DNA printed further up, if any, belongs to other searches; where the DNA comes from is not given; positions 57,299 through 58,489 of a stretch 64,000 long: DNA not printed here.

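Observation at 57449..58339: Degenerate GGDEF-domain protein co-operonic with the HK-Fur gene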

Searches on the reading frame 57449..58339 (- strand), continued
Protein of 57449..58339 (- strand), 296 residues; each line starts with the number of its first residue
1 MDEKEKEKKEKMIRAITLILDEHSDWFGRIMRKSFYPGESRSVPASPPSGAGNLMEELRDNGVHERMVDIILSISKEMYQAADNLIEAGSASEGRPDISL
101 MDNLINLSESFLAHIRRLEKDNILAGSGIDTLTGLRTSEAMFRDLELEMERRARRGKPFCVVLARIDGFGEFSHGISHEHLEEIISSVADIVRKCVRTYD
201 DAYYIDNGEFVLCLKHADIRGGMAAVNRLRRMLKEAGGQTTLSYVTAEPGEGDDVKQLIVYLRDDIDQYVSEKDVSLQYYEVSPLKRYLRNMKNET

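Call 25: search_solved_structures(query=A1, max_evalue=0.01, show_alignments=3)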
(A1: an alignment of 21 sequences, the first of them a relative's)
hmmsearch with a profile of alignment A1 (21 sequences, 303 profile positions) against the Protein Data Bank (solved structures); distinct sequences matched with E-value up to 0.01: 47.
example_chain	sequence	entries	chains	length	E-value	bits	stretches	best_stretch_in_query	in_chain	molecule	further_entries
7e6g_A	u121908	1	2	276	4e-19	72.4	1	53-275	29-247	Putative GGDEF domain protein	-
3ign_A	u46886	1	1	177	2.7e-15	59.8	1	125-273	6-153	Diguanylate cyclase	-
4zve_A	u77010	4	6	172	8.2e-15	58.2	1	129-275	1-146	Diguanylate cyclase DosC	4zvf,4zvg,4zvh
6zxm_A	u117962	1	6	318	1e-14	57.9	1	120-252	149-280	Putative GGDEF/response regulator receiver domain protein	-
5euh_A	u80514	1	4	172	1.8e-13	53.9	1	129-257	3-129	Putative GGDEF domain membrane protein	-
6d9m_A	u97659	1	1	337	2.7e-13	53.3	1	126-256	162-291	Fusion protein of Endolysin,Response receiver sensor diguanylate cyclase, GAF domain-conta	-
6zxb_A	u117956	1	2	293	5.1e-12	49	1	120-252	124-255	Putative GGDEF/response regulator receiver domain protein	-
6zxc_A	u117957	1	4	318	6.3e-12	48.8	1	120-252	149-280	Putative GGDEF/response regulator receiver domain protein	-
4h54_A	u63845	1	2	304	1.3e-11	47.8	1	5-264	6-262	Diguanylate cyclase YdeH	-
9g86_A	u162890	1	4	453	2.3e-11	46.9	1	122-277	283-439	Response regulator PleD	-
9g85_A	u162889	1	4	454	2.3e-11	46.9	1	122-277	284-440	Response regulator PleD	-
2wb4_A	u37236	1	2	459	2.3e-11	46.9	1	122-277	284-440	DIGUANYLATE CYCLASE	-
1w25_A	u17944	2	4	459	2.3e-11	46.9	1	122-277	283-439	STALKED-CELL DIFFERENTIATION CONTROLLING PROTEIN | RESPONSE REGULATOR PLED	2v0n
4wxw_A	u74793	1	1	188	5.4e-11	45.7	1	129-278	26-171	Uncharacterized protein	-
4wxo_A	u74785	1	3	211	8.6e-11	45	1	129-278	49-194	Uncharacterized protein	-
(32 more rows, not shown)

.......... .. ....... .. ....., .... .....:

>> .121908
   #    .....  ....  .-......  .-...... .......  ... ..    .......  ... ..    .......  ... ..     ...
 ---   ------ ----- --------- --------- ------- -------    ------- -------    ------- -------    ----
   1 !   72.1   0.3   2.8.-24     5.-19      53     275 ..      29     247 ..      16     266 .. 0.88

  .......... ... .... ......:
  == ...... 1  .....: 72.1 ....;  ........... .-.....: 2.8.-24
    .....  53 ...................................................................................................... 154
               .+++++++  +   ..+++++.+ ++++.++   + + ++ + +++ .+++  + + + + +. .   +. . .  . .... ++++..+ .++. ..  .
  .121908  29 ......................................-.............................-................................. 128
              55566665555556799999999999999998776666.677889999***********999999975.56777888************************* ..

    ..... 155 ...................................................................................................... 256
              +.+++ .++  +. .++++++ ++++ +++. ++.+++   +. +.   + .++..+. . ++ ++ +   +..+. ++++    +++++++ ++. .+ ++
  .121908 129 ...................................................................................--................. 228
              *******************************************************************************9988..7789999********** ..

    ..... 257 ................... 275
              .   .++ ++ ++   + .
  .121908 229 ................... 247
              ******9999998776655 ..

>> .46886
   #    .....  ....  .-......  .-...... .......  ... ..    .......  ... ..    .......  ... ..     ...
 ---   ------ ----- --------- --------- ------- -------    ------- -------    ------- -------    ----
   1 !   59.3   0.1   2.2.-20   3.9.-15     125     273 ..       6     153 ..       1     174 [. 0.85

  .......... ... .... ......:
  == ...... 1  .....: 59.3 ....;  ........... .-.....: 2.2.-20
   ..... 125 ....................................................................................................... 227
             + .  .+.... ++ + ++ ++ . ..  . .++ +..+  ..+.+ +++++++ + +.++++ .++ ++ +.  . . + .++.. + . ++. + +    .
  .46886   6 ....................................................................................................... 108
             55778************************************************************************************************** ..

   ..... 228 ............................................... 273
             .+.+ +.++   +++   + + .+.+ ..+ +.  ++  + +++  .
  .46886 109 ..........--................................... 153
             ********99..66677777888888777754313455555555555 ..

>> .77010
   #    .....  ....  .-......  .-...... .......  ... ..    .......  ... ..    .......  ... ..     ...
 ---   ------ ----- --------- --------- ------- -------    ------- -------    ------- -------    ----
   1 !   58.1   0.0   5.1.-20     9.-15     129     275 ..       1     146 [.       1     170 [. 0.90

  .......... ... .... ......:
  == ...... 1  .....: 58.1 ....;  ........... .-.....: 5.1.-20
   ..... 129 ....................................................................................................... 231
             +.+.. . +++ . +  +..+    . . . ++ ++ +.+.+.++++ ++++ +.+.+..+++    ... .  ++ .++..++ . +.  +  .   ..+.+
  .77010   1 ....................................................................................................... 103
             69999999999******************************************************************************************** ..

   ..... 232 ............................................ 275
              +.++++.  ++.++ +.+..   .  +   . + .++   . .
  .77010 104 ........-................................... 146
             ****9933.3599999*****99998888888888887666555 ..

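Call 26: predict_structure(alignment_id=A1)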
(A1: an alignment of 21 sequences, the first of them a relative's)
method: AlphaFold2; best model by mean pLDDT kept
length: 296 residues; sequences in the alignment: 21
mean_pLDDT: 86.2   pTM: 0.59
mean pLDDT of the five models: 86.2, 86.1, 85.1, 84.4, 83.9
residues with pLDDT >= 90: 142; 70-90: 126; 50-70: 27; < 50: 1
segments of 3 or more residues with pLDDT < 50: none
pLDDT, mean of each block of 10 residues (from residue 1): 77 88 95 96 89 82 80 94 97 96 92 84 68 87 91 88 91 80 91 77 92 91 91 84 92 91 86 81 64 62
secondary structure, 60 per line:
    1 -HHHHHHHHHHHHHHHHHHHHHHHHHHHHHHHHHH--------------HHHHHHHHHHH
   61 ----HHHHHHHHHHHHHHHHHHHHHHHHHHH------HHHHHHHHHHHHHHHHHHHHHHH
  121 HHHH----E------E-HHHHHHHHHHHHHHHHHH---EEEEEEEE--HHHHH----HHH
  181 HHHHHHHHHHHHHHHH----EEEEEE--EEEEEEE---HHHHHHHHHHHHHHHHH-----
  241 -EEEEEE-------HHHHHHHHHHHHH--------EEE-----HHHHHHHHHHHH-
elements in order: H2-35 H50-60 H65-91 H98-124 H138-155 E159-166 H169-173 H178-196 E201-206 E209-215 H219-235 E242-247 H255-267 E276-278 H284-295

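Call 29: fold_search(model_id=the predicted structure, library=pdb)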
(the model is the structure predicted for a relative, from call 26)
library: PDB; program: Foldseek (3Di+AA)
matches with E <= 10: 1067; with E <= 0.001: 102
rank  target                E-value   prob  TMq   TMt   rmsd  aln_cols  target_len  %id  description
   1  4h54_A                6.2e-10  1.00  0.46  0.50  14.7       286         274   15  Crystal structure of the diguanylate cyclase DgcZ (released 2013-07-03)
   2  7e6g_A                7.9e-10  1.00  0.49  0.55  33.6       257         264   19  Crystal structure of diguanylate cyclase SiaD in complex with its activator SiaC from Pseudomonas aeruginosa (released 2021-09-22)
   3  4h54_B                1.1e-09  1.00  0.45  0.49  15.7       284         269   15  Crystal structure of the diguanylate cyclase DgcZ (released 2013-07-03)
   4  7e6g_B                2.0e-09  1.00  0.47  0.54  34.2       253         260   20  Crystal structure of diguanylate cyclase SiaD in complex with its activator SiaC from Pseudomonas aeruginosa (released 2021-09-22)
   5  9g85_A                2.3e-09  1.00  0.46  0.31   9.6       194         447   22  Structure of Response regulator PleD in complex with c-diGMP and ppGpp (released 2025-08-06)
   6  9g85_C                3.4e-09  1.00  0.47  0.32   9.9       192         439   21  Structure of Response regulator PleD in complex with c-diGMP and ppGpp (released 2025-08-06)
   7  9g86_A                4.1e-09  1.00  0.47  0.32   9.5       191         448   21  Structure of Response regulator PleD in complex with c-diGMP and pppGpp (released 2025-08-06)
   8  9g85_D                7.0e-09  1.00  0.47  0.32   9.5       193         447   21  Structure of Response regulator PleD in complex with c-diGMP and ppGpp (released 2025-08-06)
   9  2wb4_A                7.9e-09  1.00  0.48  0.32   6.4       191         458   20  activated diguanylate cyclase PleD in complex with c-di-GMP (released 2010-04-21)
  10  4zmu_A                8.8e-09  1.00  0.46  0.40   9.2       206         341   19  Dcsbis, a diguanylate cyclase from Pseudomonas aeruginosa (released 2016-05-04)
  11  6ttr_A                9.9e-09  1.00  0.45  0.68   8.1       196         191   16  Crystal Structure of the coiled coil and GGDEF domain of DgcB from Caulobacter crescentus in complex with c-di-GMP (released 2021-01-13)
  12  3bre_B                9.9e-09  1.00  0.48  0.43  21.7       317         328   16  Crystal Structure of P.aeruginosa PA3702 (released 2008-04-01)
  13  6d9m                  9.9e-09  1.00  0.42  0.39  15.7       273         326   17  T4-Lysozyme fusion to Geobacter GGDEF (released 2019-04-10)
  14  3i5a                  1.2e-08  1.00  0.47  0.44  16.8       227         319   19  Crystal structure of full-length WpsR from Pseudomonas syringae (released 2009-08-18)
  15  6ttr_B                1.5e-08  1.00  0.48  0.71  11.5       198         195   16  Crystal Structure of the coiled coil and GGDEF domain of DgcB from Caulobacter crescentus in complex with c-di-GMP (released 2021-01-13)
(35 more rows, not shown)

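Call 53: search_protein_representatives(alignment_id=A1)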
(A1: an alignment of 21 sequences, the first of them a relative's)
Query: 21 sequences, 303 profile positions. Proteins with E-value up to 0.001 (for the whole library): 169589; up to 1e-10: 20900; up to 1e-30: 282. The best 150 are listed.
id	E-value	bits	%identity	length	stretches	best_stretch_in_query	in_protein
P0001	1.5e-118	412.1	-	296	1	4-302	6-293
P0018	2.7e-115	401.4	-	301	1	6-302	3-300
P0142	1.0e-108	379.8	-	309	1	1-300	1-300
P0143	4.0e-108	377.8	-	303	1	1-301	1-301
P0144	3.5e-103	361.6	-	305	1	1-302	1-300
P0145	7.7e-102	357.2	-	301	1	1-301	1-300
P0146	2.9e-98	345.4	-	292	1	4-301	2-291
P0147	2.8e-97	342.2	-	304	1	3-302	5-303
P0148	2.5e-96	339.1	-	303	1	1-302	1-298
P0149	3.2e-96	338.7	-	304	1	8-301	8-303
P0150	4.1e-96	338.4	-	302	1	1-300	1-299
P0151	6.8e-96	337.7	-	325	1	1-301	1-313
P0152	7.3e-96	337.6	-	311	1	1-302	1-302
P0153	1.4e-95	336.6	-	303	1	1-302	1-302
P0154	3.9e-95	335.2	-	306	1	5-302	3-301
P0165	1.8e-91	323.1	-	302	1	1-301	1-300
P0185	1.9e-85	303.4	-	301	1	12-301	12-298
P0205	1.0e-80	287.8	-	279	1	28-299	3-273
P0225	9.7e-74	264.9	-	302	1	1-301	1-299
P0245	4.5e-68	246.3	-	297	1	7-300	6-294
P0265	7.7e-64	232.4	-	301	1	1-302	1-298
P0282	2.9e-60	220.7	-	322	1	1-302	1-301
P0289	1.6e-58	214.9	-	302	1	1-301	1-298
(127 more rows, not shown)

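Call 55: list_cluster_members(proteins=[P0142, P0150, P0165, P0185, P0205, P0225, P0245, P0265, P0282, P0289])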
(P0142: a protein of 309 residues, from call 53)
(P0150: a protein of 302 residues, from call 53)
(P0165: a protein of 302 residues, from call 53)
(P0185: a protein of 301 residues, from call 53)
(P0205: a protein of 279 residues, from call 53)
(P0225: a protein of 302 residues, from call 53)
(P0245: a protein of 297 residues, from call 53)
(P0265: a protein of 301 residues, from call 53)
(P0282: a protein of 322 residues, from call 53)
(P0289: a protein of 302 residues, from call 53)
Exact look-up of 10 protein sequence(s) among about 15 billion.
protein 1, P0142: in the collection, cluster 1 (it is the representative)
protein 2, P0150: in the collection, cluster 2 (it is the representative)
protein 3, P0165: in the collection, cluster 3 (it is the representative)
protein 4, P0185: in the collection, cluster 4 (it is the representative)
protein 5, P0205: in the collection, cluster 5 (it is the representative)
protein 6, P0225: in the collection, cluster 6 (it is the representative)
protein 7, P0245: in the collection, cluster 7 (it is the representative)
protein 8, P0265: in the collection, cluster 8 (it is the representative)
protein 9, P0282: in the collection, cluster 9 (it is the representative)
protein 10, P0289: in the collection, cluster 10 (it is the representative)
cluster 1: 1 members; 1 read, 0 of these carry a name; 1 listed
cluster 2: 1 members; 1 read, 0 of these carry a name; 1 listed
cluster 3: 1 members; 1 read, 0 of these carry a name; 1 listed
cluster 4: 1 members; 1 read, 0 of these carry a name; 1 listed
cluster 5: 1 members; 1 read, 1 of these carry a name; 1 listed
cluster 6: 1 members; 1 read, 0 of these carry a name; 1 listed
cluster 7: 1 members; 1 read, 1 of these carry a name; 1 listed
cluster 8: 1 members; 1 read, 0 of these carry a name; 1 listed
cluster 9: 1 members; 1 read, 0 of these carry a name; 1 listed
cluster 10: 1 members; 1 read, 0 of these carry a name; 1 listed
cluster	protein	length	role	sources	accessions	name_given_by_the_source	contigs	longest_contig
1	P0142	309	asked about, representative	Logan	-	-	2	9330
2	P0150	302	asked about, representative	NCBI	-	-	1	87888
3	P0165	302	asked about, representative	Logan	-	-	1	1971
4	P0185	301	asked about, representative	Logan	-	-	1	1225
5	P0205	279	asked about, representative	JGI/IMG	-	diguanylate cyclase (GGDEF)-like protein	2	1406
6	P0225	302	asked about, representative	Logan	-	-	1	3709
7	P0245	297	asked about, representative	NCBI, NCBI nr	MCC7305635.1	MAG: diguanylate cyclase [Alphaproteobacteria bacterium] | diguanylate cyclase [Alphaproteobacteria bacterium]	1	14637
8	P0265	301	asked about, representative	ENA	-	-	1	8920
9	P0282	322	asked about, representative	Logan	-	-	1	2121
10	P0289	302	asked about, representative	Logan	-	-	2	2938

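Call 56: find_encoding_contigs(protein=P0245, flank=6000, max_places=1)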
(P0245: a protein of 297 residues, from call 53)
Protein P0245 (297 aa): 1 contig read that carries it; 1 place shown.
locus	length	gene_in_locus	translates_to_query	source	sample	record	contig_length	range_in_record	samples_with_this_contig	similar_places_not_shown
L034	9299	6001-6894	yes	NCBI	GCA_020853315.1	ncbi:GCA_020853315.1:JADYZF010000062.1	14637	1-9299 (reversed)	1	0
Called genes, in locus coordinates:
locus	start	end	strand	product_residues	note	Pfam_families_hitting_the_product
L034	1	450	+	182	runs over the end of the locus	PF03652:RuvX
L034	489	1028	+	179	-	-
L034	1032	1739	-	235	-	PF01863:YgjP-like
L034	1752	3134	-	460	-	PF06850:PHB_depo_C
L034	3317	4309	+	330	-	PF03186:CobD_Cbib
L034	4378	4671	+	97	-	PF00830:Ribosomal_L28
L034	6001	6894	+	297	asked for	PF00990:GGDEF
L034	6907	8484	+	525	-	PF00989:PAS, PF08448:PAS_4 (weak), PF13188:PAS_8 (weak), PF13426:PAS_9, PF08447:PAS_3, PF00512:HisKA, PF02518:HATPase_c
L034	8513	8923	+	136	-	PF01475:FUR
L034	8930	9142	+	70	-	-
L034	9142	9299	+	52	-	PF07372:DUF1491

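Call 57: find_encoding_contigs(protein=P0265, flank=6000, max_places=1)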
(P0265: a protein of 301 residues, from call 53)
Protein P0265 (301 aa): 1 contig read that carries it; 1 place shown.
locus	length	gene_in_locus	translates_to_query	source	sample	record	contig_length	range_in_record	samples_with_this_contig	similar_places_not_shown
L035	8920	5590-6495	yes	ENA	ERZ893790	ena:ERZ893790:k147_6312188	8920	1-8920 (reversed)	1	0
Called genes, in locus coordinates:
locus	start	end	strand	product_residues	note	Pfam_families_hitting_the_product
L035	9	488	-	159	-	PF01863:YgjP-like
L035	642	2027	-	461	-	PF06850:PHB_depo_C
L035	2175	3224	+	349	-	PF03186:CobD_Cbib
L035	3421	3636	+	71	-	-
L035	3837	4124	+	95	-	PF00830:Ribosomal_L28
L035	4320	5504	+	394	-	PF01702:TGT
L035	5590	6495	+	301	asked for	PF00990:GGDEF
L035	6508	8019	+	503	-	PF00989:PAS, PF13188:PAS_8 (weak), PF08448:PAS_4, PF13426:PAS_9, PF14598:PAS_11 (weak), PF08447:PAS_3, PF00512:HisKA, PF02518:HATPase_c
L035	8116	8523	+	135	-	PF01475:FUR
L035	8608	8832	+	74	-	-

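Call 66: search_protein_families(library=pfam, proteins=[L012:8017-9216:-, L012:10022-11827:-, L012:10037-11353:+, L012:12044-12649:+, L012:12801-13283:+, L012:9568-10014:+], max_evalue=0.001)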
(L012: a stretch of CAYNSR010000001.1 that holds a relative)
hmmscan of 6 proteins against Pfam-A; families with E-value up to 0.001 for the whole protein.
L012:8017-9216:- (399 aa): 4 families
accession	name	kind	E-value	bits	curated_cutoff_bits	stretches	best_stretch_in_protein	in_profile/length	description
PF02771.21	Acyl-CoA_dh_N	-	1e-33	116.5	22.9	1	29-140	1-113/113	Acyl-CoA dehydrogenase, N-terminal domain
PF00441.29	Acyl-CoA_dh_1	-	1.7e-27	96.8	22.4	1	246-393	2-149/150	Acyl-CoA dehydrogenase, C-terminal domain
PF02770.24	Acyl-CoA_dh_M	-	6.4e-21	74.8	33.3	1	144-235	1-97/97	Acyl-CoA dehydrogenase, middle domain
PF08028.16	Acyl-CoA_dh_2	-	0.00047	20.9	22.7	0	261-381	2-132/134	Acyl-CoA dehydrogenase, C-terminal domain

L012:10022-11827:- (601 aa): 0 families

L012:10037-11353:+ (438 aa): 2 families
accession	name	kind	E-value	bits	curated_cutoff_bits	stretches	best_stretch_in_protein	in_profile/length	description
PF00464.25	SHMT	-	2.6e-174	579.9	27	1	25-401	2-399/399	Serine hydroxymethyltransferase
PF00155.27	Aminotran_1_2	-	9.4e-12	45.2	19.7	1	96-386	49-351/361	Aminotransferase class I and II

L012:12044-12649:+ (201 aa): 1 family
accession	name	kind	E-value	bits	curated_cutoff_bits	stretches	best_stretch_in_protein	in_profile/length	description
PF01029.23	NusB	-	1.1e-17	65.1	23.1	1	61-193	2-131/133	NusB family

L012:12801-13283:+ (160 aa): 0 families

L012:9568-10014:+ (148 aa): 1 family
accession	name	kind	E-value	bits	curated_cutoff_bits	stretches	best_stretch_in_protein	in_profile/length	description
PF02502.23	LacAB_rpiB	-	1.7e-51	174.3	24.7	1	10-144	2-137/138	Ribose/Galactose Isomerase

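Call 81: list_cluster_members(proteins=[P0001, P0022, P0002, P0003, P0023])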
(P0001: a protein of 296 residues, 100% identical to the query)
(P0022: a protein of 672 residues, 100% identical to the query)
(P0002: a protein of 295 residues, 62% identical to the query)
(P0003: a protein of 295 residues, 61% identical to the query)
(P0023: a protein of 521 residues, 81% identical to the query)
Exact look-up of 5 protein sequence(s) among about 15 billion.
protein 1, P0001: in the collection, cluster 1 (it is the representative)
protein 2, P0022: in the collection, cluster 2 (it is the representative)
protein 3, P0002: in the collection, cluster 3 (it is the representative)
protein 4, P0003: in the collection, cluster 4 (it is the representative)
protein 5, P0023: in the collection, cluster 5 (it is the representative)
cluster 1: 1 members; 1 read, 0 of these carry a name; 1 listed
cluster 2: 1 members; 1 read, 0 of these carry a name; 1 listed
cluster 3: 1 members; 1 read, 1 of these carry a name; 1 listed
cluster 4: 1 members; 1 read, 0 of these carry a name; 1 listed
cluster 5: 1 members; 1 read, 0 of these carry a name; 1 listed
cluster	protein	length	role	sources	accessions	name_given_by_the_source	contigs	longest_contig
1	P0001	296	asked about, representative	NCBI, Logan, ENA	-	-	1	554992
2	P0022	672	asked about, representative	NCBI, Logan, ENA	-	-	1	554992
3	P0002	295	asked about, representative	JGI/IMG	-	diguanylate cyclase (GGDEF)-like protein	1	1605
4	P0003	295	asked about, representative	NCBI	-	-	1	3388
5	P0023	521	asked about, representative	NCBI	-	-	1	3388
